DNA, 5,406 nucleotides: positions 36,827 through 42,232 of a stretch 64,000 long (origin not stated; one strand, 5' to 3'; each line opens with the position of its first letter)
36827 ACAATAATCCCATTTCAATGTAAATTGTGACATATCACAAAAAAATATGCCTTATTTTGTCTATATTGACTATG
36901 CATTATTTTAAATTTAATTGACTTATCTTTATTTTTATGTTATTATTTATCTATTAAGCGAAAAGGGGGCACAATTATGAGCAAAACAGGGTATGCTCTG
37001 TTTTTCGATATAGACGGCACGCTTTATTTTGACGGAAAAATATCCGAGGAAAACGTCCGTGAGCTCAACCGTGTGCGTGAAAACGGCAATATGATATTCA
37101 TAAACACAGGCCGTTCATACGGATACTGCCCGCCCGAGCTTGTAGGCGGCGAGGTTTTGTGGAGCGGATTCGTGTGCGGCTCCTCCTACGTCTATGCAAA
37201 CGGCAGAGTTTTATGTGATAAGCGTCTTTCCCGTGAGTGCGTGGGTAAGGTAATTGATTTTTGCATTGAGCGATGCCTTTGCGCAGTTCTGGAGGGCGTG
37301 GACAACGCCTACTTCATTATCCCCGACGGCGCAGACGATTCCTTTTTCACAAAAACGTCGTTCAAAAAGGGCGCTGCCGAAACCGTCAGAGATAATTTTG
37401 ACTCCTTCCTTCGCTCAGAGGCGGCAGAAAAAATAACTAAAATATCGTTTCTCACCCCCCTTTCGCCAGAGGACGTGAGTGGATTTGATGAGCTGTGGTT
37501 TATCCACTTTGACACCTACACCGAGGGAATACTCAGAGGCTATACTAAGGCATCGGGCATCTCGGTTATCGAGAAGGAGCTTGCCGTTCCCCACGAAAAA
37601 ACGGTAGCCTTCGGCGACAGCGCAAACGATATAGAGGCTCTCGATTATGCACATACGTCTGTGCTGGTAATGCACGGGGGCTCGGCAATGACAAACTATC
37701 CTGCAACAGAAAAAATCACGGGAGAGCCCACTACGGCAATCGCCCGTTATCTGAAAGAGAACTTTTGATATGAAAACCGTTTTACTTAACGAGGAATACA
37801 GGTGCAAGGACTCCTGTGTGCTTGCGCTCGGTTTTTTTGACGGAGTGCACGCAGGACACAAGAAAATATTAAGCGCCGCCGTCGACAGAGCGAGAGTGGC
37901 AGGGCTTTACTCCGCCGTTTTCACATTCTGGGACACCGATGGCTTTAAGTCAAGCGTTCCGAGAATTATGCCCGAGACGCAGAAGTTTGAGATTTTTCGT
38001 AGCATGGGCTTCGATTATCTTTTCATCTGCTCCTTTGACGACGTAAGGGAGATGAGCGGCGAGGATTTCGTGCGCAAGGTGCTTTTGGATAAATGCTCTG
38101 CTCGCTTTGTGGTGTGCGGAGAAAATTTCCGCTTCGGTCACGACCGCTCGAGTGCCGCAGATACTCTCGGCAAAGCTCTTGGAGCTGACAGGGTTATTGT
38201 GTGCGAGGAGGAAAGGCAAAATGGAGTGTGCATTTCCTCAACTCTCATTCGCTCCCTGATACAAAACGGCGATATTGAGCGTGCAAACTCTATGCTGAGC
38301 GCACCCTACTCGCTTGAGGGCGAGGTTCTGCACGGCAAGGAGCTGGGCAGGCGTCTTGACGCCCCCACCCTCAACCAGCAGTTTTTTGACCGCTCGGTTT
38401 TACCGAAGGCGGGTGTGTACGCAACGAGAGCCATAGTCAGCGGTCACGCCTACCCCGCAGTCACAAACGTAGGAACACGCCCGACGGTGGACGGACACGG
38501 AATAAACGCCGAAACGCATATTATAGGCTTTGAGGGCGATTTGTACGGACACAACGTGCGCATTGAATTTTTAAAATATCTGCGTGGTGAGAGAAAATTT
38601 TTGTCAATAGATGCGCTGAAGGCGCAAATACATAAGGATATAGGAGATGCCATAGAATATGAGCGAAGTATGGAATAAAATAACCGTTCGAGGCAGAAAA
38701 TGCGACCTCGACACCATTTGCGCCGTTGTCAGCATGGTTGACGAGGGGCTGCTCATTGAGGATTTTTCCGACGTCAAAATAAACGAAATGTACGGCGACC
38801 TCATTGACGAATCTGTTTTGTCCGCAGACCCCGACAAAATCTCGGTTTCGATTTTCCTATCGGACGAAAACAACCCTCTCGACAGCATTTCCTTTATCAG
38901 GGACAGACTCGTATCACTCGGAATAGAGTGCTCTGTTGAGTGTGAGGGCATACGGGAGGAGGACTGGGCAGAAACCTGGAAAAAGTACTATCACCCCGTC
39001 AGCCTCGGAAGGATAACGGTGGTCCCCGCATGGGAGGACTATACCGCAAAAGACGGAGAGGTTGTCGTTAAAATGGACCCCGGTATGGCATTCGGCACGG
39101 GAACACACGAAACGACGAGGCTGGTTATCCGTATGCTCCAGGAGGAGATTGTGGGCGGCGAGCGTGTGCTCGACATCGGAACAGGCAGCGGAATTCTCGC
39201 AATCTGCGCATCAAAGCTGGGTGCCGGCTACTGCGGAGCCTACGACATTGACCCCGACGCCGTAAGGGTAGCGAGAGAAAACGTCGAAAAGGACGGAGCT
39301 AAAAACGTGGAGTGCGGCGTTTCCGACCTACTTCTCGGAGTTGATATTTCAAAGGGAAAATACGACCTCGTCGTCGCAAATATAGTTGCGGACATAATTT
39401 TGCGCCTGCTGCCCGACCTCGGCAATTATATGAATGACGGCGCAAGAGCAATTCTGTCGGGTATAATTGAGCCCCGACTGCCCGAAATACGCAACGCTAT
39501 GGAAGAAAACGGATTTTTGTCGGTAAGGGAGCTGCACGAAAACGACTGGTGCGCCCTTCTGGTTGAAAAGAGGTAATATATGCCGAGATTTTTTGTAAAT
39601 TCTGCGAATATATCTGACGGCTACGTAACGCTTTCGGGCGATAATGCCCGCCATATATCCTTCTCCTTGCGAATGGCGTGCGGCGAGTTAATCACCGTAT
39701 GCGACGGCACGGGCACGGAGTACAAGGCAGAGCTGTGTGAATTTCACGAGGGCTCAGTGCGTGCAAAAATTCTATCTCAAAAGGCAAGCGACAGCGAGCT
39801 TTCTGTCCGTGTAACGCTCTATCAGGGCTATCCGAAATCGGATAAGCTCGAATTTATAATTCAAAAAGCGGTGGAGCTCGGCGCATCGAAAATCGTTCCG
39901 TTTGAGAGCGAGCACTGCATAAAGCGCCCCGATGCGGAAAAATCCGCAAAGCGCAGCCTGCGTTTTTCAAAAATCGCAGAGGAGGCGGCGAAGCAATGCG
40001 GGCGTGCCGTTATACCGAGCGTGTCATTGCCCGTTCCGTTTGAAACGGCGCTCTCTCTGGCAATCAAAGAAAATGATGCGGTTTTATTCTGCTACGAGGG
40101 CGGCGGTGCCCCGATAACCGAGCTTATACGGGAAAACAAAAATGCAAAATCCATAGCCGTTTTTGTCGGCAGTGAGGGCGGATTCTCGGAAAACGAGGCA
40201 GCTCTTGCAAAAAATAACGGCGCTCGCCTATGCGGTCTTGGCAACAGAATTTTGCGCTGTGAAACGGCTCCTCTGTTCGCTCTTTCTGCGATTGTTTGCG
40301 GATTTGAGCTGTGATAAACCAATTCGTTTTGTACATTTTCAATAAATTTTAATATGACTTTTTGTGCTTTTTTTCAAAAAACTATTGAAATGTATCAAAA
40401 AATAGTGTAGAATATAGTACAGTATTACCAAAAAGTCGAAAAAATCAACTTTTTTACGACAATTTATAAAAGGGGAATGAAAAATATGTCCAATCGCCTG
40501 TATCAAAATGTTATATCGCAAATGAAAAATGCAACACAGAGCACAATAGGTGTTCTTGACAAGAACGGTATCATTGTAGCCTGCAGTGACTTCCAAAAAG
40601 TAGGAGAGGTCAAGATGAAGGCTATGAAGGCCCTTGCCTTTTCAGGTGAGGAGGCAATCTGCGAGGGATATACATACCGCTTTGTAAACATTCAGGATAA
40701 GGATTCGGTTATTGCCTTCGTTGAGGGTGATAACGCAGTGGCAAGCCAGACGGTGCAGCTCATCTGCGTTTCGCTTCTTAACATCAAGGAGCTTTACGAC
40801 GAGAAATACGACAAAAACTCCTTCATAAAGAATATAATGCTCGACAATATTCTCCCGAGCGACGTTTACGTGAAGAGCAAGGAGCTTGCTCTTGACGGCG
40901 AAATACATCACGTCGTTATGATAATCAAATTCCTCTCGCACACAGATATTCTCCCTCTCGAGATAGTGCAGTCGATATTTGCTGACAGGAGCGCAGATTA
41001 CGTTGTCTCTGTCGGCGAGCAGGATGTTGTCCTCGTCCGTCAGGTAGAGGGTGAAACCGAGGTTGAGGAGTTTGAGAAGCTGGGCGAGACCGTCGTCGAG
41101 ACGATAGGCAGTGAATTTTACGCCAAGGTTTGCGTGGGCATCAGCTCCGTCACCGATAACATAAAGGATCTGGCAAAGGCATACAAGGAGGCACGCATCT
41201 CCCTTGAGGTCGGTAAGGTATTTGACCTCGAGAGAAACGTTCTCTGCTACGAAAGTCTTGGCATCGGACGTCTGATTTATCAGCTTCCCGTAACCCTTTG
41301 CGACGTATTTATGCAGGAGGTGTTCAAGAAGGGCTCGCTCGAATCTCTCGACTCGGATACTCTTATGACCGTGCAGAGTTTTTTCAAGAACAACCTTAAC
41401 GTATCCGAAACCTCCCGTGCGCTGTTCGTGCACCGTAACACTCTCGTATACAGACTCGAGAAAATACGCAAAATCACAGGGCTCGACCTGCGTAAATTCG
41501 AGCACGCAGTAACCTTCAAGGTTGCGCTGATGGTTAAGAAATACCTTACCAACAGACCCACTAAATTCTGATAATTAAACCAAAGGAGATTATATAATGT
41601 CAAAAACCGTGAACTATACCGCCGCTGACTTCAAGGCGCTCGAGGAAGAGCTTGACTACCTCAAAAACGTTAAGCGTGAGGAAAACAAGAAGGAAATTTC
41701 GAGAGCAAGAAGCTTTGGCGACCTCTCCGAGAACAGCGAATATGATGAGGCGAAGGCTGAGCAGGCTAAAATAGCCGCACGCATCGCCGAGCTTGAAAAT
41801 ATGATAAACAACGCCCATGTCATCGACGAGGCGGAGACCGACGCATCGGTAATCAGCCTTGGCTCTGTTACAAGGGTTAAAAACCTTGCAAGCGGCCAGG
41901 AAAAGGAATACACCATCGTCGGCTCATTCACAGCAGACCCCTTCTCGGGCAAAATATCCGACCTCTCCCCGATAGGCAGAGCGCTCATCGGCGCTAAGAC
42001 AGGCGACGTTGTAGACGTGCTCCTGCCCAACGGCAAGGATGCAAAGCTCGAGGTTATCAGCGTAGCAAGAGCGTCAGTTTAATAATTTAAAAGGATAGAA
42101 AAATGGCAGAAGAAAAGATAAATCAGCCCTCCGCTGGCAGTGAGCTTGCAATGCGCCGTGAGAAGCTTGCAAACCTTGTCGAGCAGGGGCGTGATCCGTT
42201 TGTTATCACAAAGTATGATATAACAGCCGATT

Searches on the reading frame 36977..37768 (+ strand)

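Call 23: search_protein_families(library=pfam, proteins=[window:36977-37768:+])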
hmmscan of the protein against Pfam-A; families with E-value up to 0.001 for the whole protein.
window:36977-37768:+ (263 aa): 3 families
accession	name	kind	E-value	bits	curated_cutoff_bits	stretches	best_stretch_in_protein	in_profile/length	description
PF08282.18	Hydrolase_3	-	2.6e-24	86.8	20.9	1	8-234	1-231/255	haloacid dehalogenase-like hydrolase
PF00702.32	Hydrolase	-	7.7e-08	33.4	26.4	1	7-225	3-190/191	haloacid dehalogenase-like hydrolase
PF05116.19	S6PP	-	0.00011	22.3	20.3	0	191-233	166-208/247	Sucrose-6F-phosphate phosphohydrolase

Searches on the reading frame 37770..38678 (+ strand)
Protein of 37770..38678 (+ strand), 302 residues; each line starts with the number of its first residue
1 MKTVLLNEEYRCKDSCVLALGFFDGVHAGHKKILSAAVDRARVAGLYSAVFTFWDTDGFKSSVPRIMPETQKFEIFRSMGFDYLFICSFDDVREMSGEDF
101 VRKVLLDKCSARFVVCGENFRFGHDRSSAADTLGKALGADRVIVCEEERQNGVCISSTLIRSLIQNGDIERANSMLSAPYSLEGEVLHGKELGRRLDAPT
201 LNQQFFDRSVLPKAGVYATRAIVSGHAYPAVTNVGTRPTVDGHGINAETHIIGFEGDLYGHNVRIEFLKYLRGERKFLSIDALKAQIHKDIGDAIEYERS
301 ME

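Call 23: search_protein_families(library=pfam, proteins=[window:37770-38678:+])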
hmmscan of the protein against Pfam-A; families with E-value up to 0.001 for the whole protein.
window:37770-38678:+ (302 aa): 2 families
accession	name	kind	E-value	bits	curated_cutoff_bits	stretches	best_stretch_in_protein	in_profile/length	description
PF01687.23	Flavokinase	-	4.2e-40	137.3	19.6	1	177-296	2-122/124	Riboflavin kinase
PF06574.18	FAD_syn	-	1.2e-31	110.1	27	1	13-158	5-157/158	FAD synthetase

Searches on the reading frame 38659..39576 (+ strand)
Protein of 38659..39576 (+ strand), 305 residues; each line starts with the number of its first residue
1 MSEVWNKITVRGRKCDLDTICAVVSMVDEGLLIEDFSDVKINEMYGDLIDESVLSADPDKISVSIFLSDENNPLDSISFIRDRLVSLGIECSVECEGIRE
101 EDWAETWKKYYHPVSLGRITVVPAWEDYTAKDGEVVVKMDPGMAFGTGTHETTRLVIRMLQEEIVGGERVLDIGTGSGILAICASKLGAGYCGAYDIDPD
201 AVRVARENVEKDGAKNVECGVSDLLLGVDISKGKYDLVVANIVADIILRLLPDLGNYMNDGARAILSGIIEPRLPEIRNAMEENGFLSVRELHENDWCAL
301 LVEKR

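Call 41: search_protein_families(library=pfam, proteins=[window:38659-39576:+])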
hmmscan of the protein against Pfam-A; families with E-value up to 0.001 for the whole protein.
window:38659-39576:+ (305 aa): 9 families
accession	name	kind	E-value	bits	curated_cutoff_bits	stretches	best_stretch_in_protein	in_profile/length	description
PF06325.19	PrmA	-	2.5e-74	250.9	22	1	5-304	2-295/296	Ribosomal protein L11 methyltransferase (PrmA)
PF13847.12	Methyltransf_31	-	2.6e-11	43.8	27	1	166-293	3-113/145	Methyltransferase domain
PF05175.20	MTS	-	5.9e-11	42.7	23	1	137-241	4-105/170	Methyltransferase small domain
PF13649.12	Methyltransf_25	-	1.9e-08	35.3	27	1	170-241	1-71/97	Methyltransferase domain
PF13489.12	Methyltransf_23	-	2.2e-07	31.2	27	1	154-244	11-91/164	Methyltransferase domain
PF01135.25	PCMT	-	3.1e-07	30.8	20.3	1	158-245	67-153/210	Protein-L-isoaspartate(D-aspartate) O-methyltransferase (PCMT)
PF08242.18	Methyltransf_12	-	9.2e-06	26.8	30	1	171-245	1-76/98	Methyltransferase domain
PF12847.13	Methyltransf_18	-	2e-05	25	27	1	161-291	9-138/151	Methyltransferase domain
PF08241.18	Methyltransf_11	-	2.2e-05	25.4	21.2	1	171-247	1-73/95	Methyltransferase domain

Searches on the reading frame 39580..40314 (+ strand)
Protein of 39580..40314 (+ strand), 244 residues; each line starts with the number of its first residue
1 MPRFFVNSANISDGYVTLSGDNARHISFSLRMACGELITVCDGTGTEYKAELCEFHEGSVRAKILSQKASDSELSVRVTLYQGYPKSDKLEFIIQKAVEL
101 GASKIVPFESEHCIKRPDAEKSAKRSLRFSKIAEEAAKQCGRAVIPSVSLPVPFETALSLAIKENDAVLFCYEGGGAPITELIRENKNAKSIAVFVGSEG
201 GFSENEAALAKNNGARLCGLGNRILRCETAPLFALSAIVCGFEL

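Call 41: search_protein_families(library=pfam, proteins=[window:39580-40314:+])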
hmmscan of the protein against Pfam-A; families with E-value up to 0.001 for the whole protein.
window:39580-40314:+ (244 aa): 2 families
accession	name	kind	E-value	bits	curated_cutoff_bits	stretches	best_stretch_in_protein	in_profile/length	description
PF04452.19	Methyltrans_RNA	-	1.9e-50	171.1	23.9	1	73-238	2-164/165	RNA methyltransferase domain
PF20260.4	PUA_4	-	0.00012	22.6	23.9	1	18-64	1-47/48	RNA methyltransferase PUA domain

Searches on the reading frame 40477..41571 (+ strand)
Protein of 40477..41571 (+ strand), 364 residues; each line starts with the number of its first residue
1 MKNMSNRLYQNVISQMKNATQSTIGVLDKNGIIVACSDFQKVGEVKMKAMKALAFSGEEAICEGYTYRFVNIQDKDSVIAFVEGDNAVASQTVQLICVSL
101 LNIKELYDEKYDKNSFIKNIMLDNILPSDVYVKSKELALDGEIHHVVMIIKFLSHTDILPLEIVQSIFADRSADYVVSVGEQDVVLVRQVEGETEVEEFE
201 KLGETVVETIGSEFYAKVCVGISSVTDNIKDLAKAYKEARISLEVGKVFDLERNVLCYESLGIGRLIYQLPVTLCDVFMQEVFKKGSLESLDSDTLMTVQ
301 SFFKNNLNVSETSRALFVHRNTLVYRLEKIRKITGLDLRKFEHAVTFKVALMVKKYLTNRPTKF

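Call 41: search_protein_families(library=pfam, proteins=[window:40477-41571:+])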
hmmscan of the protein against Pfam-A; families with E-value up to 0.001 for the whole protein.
window:40477-41571:+ (364 aa): 3 families
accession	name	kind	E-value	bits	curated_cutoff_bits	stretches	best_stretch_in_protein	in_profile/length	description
PF13556.12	HTH_30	-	1.8e-20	72.9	27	1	296-352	2-58/59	PucR C-terminal helix-turn-helix domain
PF17853.6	GGDEF_2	-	1.9e-12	47.9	24.5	1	129-245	7-116/116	GGDEF-like domain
PF05651.19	Diacid_rec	-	4.2e-05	23.7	23.6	1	5-56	2-53/134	Putative sugar diacid recognition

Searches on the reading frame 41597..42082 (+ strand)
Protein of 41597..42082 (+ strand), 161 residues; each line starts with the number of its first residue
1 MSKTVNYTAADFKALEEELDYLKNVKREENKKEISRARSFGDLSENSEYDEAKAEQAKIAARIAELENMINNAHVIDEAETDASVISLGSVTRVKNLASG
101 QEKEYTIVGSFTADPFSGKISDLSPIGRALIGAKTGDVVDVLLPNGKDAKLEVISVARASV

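Call 41: search_protein_families(library=pfam, proteins=[window:41597-42082:+])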
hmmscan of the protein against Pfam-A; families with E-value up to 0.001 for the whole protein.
window:41597-42082:+ (161 aa): 2 families
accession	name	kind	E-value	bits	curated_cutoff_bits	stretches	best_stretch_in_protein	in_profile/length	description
PF03449.20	GreA_GreB_N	-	1.2e-26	93.1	24.5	1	7-75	3-71/71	Transcription elongation factor, N-terminal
PF01272.25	GreA_GreB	-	1.3e-23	83.2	26.9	1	84-157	4-76/77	Transcription elongation factor, GreA/GreB, C-term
